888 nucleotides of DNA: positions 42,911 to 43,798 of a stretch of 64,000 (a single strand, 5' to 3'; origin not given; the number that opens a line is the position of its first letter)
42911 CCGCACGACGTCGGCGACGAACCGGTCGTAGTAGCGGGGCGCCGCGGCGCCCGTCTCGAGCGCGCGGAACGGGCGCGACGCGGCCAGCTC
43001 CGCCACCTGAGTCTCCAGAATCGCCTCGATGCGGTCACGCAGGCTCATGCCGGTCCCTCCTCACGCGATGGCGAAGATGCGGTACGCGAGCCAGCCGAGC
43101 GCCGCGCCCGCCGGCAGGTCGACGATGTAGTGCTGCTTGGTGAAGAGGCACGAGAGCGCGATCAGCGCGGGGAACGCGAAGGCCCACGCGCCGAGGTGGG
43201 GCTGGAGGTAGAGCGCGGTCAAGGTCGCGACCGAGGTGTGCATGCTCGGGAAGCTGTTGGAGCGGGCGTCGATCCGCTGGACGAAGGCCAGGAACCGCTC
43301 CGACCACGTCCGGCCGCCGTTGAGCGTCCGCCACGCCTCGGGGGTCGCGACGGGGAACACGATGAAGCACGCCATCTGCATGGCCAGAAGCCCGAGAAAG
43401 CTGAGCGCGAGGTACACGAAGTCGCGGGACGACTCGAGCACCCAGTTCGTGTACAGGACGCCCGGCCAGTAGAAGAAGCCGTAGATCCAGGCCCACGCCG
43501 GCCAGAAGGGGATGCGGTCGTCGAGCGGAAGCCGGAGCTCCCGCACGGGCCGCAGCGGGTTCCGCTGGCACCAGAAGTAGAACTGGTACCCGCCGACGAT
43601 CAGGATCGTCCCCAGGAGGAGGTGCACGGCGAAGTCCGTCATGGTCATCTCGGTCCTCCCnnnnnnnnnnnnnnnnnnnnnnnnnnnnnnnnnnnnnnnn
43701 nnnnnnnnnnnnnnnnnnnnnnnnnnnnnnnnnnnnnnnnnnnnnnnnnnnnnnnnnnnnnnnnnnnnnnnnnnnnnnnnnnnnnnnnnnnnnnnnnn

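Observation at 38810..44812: Six-gene sigma-54 operon with an unusual enzyme combination: candidate lipid or amino-acid-conjugate modification pathway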

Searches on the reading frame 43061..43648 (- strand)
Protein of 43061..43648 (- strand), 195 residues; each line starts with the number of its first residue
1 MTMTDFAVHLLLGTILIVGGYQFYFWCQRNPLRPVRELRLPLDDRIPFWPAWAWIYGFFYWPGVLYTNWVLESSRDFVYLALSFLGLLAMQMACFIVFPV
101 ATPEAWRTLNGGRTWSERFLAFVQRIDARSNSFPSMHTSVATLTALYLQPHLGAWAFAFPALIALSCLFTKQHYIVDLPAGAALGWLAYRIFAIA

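Call 4: search_protein_families(library=pfam, proteins=[window:43061-43648:-], max_evalue=0.01)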
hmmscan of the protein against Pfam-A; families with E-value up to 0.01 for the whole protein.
window:43061-43648:- (195 aa): 2 families
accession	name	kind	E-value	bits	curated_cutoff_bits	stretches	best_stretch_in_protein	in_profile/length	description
PF14378.12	PAP2_3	-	1.3e-15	58.1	27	1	52-190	32-189/190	PAP2 superfamily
PF01569.27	PAP2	-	3.2e-06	27.4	27.2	1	114-191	39-120/130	PAP2 superfamily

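Call 5: search_protein_families(library=ncbifam, proteins=[window:43061-43648:-], max_evalue=0.01)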
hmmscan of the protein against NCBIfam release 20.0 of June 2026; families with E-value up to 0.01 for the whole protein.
window:43061-43648:- (195 aa): 0 families

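Call 55: find_homologous_proteins(query=window:43061-43648:-, max_evalue=0.00001)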
Query window:43061-43648:- (195 aa): 1425 proteins with E <= 0.00001 among 3369 candidates; the best 120 are listed.
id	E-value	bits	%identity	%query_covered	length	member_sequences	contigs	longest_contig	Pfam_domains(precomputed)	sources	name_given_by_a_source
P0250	7.1e-128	443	98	100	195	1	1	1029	PF01569.28,PF14378.13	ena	-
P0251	9.9e-127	439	98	100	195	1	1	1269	PF14378.13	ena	-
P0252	1.1e-126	439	98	100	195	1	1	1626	PF01569.28,PF14378.13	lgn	-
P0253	5.0e-126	437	98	100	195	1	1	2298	PF01569.28,PF14378.13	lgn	-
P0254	9.7e-124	429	96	100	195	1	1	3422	PF01569.28,PF14378.13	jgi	jgi:membrane-associated phospholipid phosphatase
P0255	8.3e-123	426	95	100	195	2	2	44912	PF01569.28,PF14378.13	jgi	jgi:membrane-associated phospholipid phosphatase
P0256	2.1e-118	412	90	100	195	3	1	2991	PF01569.28,PF14378.13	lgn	-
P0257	1.3e-117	409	90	100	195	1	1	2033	PF14378.13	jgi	jgi:membrane-associated phospholipid phosphatase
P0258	9.0e-116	403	87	100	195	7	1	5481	PF01569.28,PF14378.13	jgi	jgi:membrane-associated phospholipid phosphatase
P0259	1.1e-115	403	89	100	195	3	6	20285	PF01569.28,PF14378.13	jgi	jgi:membrane-associated phospholipid phosphatase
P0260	1.8e-115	402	87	100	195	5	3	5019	PF01569.28,PF14378.13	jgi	jgi:membrane-associated phospholipid phosphatase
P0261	3.1e-115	401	88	100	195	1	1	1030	PF01569.28,PF14378.13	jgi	jgi:membrane-associated phospholipid phosphatase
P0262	1.3e-114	399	89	100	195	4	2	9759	PF14378.13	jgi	jgi:membrane-associated phospholipid phosphatase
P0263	1.8e-114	399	87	100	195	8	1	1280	PF01569.28,PF14378.13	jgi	jgi:membrane-associated phospholipid phosphatase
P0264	6.3e-114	397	86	100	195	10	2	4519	PF01569.28,PF14378.13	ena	-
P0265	1.5e-112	393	85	100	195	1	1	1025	PF01569.28,PF14378.13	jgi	jgi:membrane-associated phospholipid phosphatase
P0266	2.4e-112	392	85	100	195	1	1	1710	PF01569.28,PF14378.13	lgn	-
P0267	5.9e-112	391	84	100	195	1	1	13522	PF01569.28,PF14378.13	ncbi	-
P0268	1.6e-111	389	85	100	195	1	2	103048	PF01569.28,PF14378.13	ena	-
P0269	1.9e-111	389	86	100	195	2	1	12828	PF01569.28,PF14378.13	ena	-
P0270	2.6e-111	389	85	100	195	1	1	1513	PF01569.28,PF14378.13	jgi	jgi:membrane-associated phospholipid phosphatase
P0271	3.0e-111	388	87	100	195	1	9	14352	PF01569.28,PF14378.13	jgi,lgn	jgi:membrane-associated phospholipid phosphatase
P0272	5.3e-111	388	84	100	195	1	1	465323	PF01569.28,PF14378.13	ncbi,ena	-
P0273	6.6e-111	387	86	100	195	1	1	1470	PF01569.28,PF14378.13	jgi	jgi:membrane-associated phospholipid phosphatase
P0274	1.0e-110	387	84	100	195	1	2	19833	PF01569.28,PF14378.13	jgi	jgi:membrane-associated phospholipid phosphatase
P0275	1.6e-110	386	86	100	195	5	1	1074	PF01569.28,PF14378.13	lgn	-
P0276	4.4e-110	385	84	100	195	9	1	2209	PF01569.28,PF14378.13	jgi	jgi:membrane-associated phospholipid phosphatase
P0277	9.8e-110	384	84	100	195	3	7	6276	PF01569.28,PF14378.13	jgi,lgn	jgi:membrane-associated phospholipid phosphatase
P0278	1.4e-109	383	83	100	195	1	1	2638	PF01569.28,PF14378.13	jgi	jgi:membrane-associated phospholipid phosphatase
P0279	2.7e-109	382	83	100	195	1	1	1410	PF01569.28,PF14378.13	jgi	jgi:membrane-associated phospholipid phosphatase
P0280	5.9e-109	381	82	100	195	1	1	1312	PF14378.13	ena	-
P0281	7.4e-109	381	84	100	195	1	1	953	PF01569.28,PF14378.13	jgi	jgi:membrane-associated phospholipid phosphatase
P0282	8.8e-109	380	83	100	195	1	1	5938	PF01569.28,PF14378.13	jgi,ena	-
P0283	5.9e-108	378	83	100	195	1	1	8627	PF01569.28,PF14378.13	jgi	jgi:membrane-associated phospholipid phosphatase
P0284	9.8e-108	377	82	100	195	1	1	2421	PF01569.28,PF14378.13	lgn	-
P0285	4.6e-107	375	83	100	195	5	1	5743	PF01569.28,PF14378.13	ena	-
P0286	6.6e-107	374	82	100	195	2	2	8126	PF01569.28,PF14378.13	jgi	jgi:membrane-associated phospholipid phosphatase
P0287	1.2e-106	373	83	100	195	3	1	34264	PF01569.28,PF14378.13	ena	-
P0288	1.4e-106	373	83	100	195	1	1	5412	PF01569.28,PF14378.13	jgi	jgi:membrane-associated phospholipid phosphatase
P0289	1.4e-106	373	81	100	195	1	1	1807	PF01569.28,PF14378.13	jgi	jgi:membrane-associated phospholipid phosphatase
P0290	1.6e-106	373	84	100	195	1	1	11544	PF01569.28,PF14378.13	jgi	jgi:membrane-associated phospholipid phosphatase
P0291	5.4e-106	371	82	100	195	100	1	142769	PF01569.28,PF14378.13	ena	-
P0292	8.9e-106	371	79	100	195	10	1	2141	PF01569.28,PF14378.13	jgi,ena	-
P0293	1.2e-105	370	82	100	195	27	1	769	PF01569.28,PF14378.13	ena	-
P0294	7.3e-105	368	81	100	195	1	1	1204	PF01569.28,PF14378.13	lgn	-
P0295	9.4e-104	364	80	100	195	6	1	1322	PF01569.28,PF14378.13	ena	-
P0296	1.1e-103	364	80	100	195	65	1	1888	PF01569.28,PF14378.13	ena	-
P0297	1.6e-103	363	79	100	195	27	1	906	PF01569.28,PF14378.13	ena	-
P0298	6.8e-103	361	80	100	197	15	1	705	PF01569.28,PF14378.13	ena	-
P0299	1.8e-102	360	79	99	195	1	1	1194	PF01569.28,PF14378.13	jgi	jgi:membrane-associated phospholipid phosphatase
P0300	6.1e-102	358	80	100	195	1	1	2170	PF01569.28,PF14378.13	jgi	jgi:membrane-associated phospholipid phosphatase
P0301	3.1e-98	346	75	100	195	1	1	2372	PF01569.28,PF14378.13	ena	-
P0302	3.8e-98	346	74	100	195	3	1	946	PF01569.28,PF14378.13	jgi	-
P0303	4.4e-98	345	75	100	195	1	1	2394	PF01569.28,PF14378.13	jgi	jgi:membrane-associated phospholipid phosphatase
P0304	4.5e-96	339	74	100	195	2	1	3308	PF01569.28,PF14378.13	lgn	-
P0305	5.6e-96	339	74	99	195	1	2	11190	PF01569.28,PF14378.13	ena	-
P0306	2.5e-95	336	74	100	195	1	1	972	PF01569.28,PF14378.13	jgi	jgi:membrane-associated phospholipid phosphatase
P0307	2.2e-94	333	74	100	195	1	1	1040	PF01569.28,PF14378.13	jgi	jgi:membrane-associated phospholipid phosphatase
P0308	4.1e-94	332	74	100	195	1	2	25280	PF01569.28,PF14378.13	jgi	jgi:membrane-associated phospholipid phosphatase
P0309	8.3e-93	328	71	100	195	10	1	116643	PF01569.28,PF14378.13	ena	-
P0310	3.3e-91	323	71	100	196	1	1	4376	PF01569.28,PF14378.13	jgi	jgi:membrane-associated phospholipid phosphatase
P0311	1.1e-90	321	71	100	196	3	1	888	PF01569.28,PF14378.13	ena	-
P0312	2.2e-90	320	72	100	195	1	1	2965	PF01569.28,PF14378.13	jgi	-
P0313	4.9e-90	319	69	100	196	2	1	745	PF01569.28,PF14378.13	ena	-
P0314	1.9e-89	317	71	100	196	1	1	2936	PF01569.28,PF14378.13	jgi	-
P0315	2.4e-89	317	69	100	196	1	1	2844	PF01569.28,PF14378.13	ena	-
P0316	2.7e-88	313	69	100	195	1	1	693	PF01569.28,PF14378.13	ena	-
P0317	3.3e-88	313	69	100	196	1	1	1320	PF01569.28,PF14378.13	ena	-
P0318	4.0e-88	313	68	100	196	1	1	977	PF01569.28,PF14378.13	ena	-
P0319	7.0e-88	312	68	100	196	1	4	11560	PF01569.28,PF14378.13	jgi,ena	-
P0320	9.5e-88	312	68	99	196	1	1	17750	PF01569.28,PF14378.13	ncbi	-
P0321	2.0e-87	311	68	100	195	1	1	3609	PF01569.28,PF14378.13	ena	-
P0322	8.6e-87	309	67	98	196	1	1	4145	PF01569.28,PF14378.13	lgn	-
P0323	2.2e-86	307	67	100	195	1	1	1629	PF01569.28,PF14378.13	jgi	jgi:membrane-associated phospholipid phosphatase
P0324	5.9e-86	306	69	99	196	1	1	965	PF01569.28,PF14378.13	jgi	-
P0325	9.8e-86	305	69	99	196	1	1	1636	PF01569.28,PF14378.13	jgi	jgi:membrane-associated phospholipid phosphatase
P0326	1.1e-85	305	68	99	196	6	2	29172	PF01569.28,PF14378.13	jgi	jgi:membrane-associated phospholipid phosphatase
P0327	1.1e-85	305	70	99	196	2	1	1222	PF01569.28,PF14378.13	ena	-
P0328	1.8e-85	304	67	99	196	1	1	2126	PF01569.28,PF14378.13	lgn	-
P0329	3.6e-85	303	65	99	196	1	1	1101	PF01569.28,PF14378.13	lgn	-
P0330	5.9e-85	303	69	99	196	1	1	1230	PF01569.28,PF14378.13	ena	-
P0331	6.5e-85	302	68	99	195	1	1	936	PF01569.28,PF14378.13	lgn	-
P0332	7.4e-85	302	65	99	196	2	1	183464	PF01569.28,PF14378.13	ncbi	-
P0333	7.8e-85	302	67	100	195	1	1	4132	PF01569.28,PF14378.13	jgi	jgi:membrane-associated phospholipid phosphatase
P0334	1.1e-84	302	68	99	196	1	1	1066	PF01569.28,PF14378.13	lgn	-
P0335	1.8e-84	301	66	100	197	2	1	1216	PF01569.28,PF14378.13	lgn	-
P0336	2.1e-84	301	68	100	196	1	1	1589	PF01569.28,PF14378.13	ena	-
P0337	2.5e-84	300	81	82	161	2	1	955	PF14378.13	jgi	-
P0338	4.8e-84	300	66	100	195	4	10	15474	PF01569.28,PF14378.13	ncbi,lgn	-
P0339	6.7e-84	299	68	99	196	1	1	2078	PF01569.28,PF14378.13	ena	-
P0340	8.7e-84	299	66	98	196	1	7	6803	PF01569.28,PF14378.13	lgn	-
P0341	1.1e-83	298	64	99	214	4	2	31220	PF01569.28,PF14378.13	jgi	-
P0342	1.2e-83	298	65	100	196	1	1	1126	PF01569.28,PF14378.13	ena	-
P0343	1.3e-83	298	68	99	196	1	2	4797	PF01569.28,PF14378.13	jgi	jgi:membrane-associated phospholipid phosphatase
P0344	1.4e-83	298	68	99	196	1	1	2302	PF01569.28,PF14378.13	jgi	-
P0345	1.6e-83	298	69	97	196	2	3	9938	PF01569.28,PF14378.13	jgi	jgi:membrane-associated phospholipid phosphatase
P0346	2.0e-83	298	64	99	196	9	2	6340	PF01569.28,PF14378.13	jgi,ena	jgi:membrane-associated phospholipid phosphatase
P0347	2.5e-83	297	66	99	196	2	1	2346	PF01569.28,PF14378.13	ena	-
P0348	2.5e-83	297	66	100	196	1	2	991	PF01569.28,PF14378.13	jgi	jgi:membrane-associated phospholipid phosphatase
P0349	2.7e-83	297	64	100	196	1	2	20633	PF01569.28,PF14378.13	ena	-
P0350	2.8e-83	297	68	98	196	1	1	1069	PF01569.28,PF14378.13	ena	-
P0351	4.4e-83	296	69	99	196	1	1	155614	PF01569.28,PF14378.13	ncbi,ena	-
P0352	5.1e-83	296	66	100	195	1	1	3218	PF01569.28,PF14378.13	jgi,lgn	jgi:membrane-associated phospholipid phosphatase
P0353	5.7e-83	296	65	100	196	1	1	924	PF01569.28,PF14378.13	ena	-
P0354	6.6e-83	296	63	99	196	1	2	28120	PF01569.28,PF14378.13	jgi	jgi:membrane-associated phospholipid phosphatase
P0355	7.6e-83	296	68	99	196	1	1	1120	PF01569.28,PF14378.13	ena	-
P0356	8.7e-83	295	67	99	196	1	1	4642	PF01569.28,PF14378.13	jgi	-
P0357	9.2e-83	295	64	100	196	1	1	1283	PF01569.28,PF14378.13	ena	-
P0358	9.9e-83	295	68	99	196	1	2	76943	PF01569.28,PF14378.13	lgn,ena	-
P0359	1.1e-82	295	64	100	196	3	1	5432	PF01569.28,PF14378.13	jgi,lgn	jgi:membrane-associated phospholipid phosphatase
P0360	1.1e-82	295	67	99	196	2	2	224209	PF01569.28,PF14378.13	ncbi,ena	-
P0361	1.3e-82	295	65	100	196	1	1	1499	PF01569.28,PF14378.13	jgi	jgi:membrane-associated phospholipid phosphatase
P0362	1.5e-82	295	65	100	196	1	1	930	PF01569.28,PF14378.13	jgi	jgi:membrane-associated phospholipid phosphatase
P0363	1.5e-82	295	64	99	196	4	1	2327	PF01569.28,PF14378.13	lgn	-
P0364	1.6e-82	295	65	99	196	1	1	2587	PF01569.28,PF14378.13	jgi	jgi:membrane-associated phospholipid phosphatase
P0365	1.9e-82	294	68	99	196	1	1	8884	PF01569.28,PF14378.13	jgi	-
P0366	1.9e-82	294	66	99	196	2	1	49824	PF01569.28,PF14378.13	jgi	jgi:membrane-associated phospholipid phosphatase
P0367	2.2e-82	294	65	100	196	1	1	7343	PF01569.28,PF14378.13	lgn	-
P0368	2.5e-82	294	66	99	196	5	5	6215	PF01569.28,PF14378.13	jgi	jgi:membrane-associated phospholipid phosphatase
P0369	2.7e-82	294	68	99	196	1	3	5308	PF01569.28,PF14378.13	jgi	jgi:membrane-associated phospholipid phosphatase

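Call 56: find_encoding_contigs(protein=P0332, flank=8000, max_places=1)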
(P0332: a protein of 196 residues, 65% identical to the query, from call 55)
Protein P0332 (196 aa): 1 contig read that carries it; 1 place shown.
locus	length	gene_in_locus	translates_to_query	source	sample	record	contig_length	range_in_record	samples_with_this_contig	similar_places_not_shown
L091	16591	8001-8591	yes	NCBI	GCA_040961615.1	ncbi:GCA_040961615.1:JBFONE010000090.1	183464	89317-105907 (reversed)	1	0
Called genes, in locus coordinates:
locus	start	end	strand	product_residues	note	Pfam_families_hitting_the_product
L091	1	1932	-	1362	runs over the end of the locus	PF00158:Sigma54_activat, PF14532:Sigma54_activ_2, PF25601:AAA_lid_14, PF02954:HTH_8, PF13191:AAA_16, PF13424:TPR_12, PF17874:TPR_MalT, PF13424:TPR_12 (weak), +4 more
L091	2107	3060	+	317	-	PF16811:TAtT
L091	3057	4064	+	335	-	PF03480:DctP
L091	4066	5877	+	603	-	PF04290:DctQ, PF06808:DctM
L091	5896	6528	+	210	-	PF10604:Polyketide_cyc2, PF03364:Polyketide_cyc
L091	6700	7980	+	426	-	PF03706:LPG_synthase_TM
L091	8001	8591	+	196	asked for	PF14378:PAP2_3, PF01569:PAP2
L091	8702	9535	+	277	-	-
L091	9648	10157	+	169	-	PF14366:DUF4410 (weak)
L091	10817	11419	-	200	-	PF21176:RecR_HhH, PF02132:RecR_ZnF, PF01751:Toprim, PF13662:Toprim_4, PF21175:RecR_C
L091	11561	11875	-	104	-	PF02575:YbaB_DNA_bd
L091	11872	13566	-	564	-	PF13177:DNA_pol3_delta2, PF00004:AAA, PF13401:AAA_22 (weak), PF22608:DNAX_ATPase_lid, PF12169:DNA_pol3_gamma3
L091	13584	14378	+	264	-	-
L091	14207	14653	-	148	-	PF00383:dCMP_cyt_deam_1, PF14437:MafB19-deam, PF14439:Bd3614-deam (weak)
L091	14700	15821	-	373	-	PF08240:ADH_N, PF00107:ADH_zinc_N, PF13602:ADH_zinc_N_2 (weak)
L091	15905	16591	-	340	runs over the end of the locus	PF07478:Dala_Dala_lig_C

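Call 57: find_encoding_contigs(protein=P0360, flank=8000, max_places=1)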
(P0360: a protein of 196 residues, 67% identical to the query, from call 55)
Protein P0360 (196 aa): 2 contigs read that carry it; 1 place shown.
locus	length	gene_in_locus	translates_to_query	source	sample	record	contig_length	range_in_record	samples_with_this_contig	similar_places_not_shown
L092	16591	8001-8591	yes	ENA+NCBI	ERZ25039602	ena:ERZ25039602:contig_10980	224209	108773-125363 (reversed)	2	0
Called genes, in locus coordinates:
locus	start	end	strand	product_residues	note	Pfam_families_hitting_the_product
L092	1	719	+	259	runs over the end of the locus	PF03704:BTAD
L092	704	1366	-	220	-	-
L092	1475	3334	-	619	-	PF00069:Pkinase, PF07714:PK_Tyr_Ser-Thr, PF03109:ABC1 (faint), PF08238:Sel1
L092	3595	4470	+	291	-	PF02518:HATPase_c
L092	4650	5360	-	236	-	PF00072:Response_reg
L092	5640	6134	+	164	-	PF03480:DctP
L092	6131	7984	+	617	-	PF04290:DctQ, PF06808:DctM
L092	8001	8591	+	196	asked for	PF14378:PAP2_3, PF01569:PAP2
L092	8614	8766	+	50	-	-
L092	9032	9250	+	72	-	-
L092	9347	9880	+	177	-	-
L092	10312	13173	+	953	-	PF00550:PP-binding, PF00501:AMP-binding, PF01553:Acyltransferase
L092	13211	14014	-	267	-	PF03401:TctC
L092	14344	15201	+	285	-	PF00497:SBP_bac_3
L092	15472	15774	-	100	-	-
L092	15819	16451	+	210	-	-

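Call 58: find_encoding_contigs(protein=P0309, flank=8000, max_places=1)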
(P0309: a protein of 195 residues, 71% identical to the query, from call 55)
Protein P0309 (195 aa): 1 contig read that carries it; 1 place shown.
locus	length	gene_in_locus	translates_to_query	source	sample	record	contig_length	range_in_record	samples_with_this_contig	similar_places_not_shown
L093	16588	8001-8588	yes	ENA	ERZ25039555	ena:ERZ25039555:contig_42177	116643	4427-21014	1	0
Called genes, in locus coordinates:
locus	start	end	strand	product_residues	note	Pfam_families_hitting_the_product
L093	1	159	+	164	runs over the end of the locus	-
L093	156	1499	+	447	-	PF02310:B12-binding, PF04055:Radical_SAM, PF13282:DUF4070 (weak)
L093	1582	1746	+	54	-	-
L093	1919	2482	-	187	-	PF00583:Acetyltransf_1, PF13673:Acetyltransf_10 (weak), PF13508:Acetyltransf_7, PF08445:FR47 (weak)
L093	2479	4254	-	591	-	PF13424:TPR_12 (faint), PF07719:TPR_2 (faint), PF00515:TPR_1 (faint), PF17874:TPR_MalT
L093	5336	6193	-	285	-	PF00158:Sigma54_activat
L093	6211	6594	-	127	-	PF00158:Sigma54_activat, PF13191:AAA_16 (faint)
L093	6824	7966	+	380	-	PF03706:LPG_synthase_TM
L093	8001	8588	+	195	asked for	PF14378:PAP2_3, PF01569:PAP2 (weak)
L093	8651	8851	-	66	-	PF08352:oligo_HPY (weak)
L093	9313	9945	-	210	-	PF08352:oligo_HPY, PF00005:ABC_tran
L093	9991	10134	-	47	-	-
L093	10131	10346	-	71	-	-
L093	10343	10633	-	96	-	PF00005:ABC_tran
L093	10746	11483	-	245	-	PF09976:TPR_21 (faint), PF13512:TPR_18, PF13432:TPR_16 (weak), PF13525:YfiO, PF13424:TPR_12 (weak), PF13432:TPR_16, PF14559:TPR_19 (weak), PF13174:TPR_6 (weak), +6 more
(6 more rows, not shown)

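Call 59: find_encoding_contigs(protein=P0291, flank=8000, max_places=2)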
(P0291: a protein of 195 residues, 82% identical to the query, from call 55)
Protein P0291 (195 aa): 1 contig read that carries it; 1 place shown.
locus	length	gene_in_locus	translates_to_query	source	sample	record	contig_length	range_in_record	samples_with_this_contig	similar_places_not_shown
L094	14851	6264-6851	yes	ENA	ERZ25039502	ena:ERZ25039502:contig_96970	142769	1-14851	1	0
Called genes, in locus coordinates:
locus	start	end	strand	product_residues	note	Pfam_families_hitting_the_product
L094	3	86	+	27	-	?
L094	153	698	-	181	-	PF00583:Acetyltransf_1, PF13673:Acetyltransf_10 (weak), PF13508:Acetyltransf_7, PF08445:FR47 (weak)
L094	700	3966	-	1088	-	PF02954:HTH_8, PF13191:AAA_16, PF13424:TPR_12 (faint), PF17874:TPR_MalT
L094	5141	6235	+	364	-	PF03706:LPG_synthase_TM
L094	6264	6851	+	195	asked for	PF14378:PAP2_3, PF01569:PAP2 (weak)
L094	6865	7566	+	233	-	PF14518:Haem_oxygenas_2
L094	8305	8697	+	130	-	PF13378:MR_MLE_C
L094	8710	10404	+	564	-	PF03321:GH3, PF23571:GH3_M, PF23572:GH3_C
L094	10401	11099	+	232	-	PF04191:PEMT, PF04140:ICMT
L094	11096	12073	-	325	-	PF00005:ABC_tran, PF08352:oligo_HPY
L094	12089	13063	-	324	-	PF00005:ABC_tran, PF13304:AAA_21, PF08352:oligo_HPY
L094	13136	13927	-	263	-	PF09976:TPR_21 (faint), PF13512:TPR_18, PF13432:TPR_16 (weak), PF13525:YfiO, PF00515:TPR_1 (faint), PF13432:TPR_16, PF14559:TPR_19 (weak), PF13174:TPR_6 (weak), +6 more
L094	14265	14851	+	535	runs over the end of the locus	-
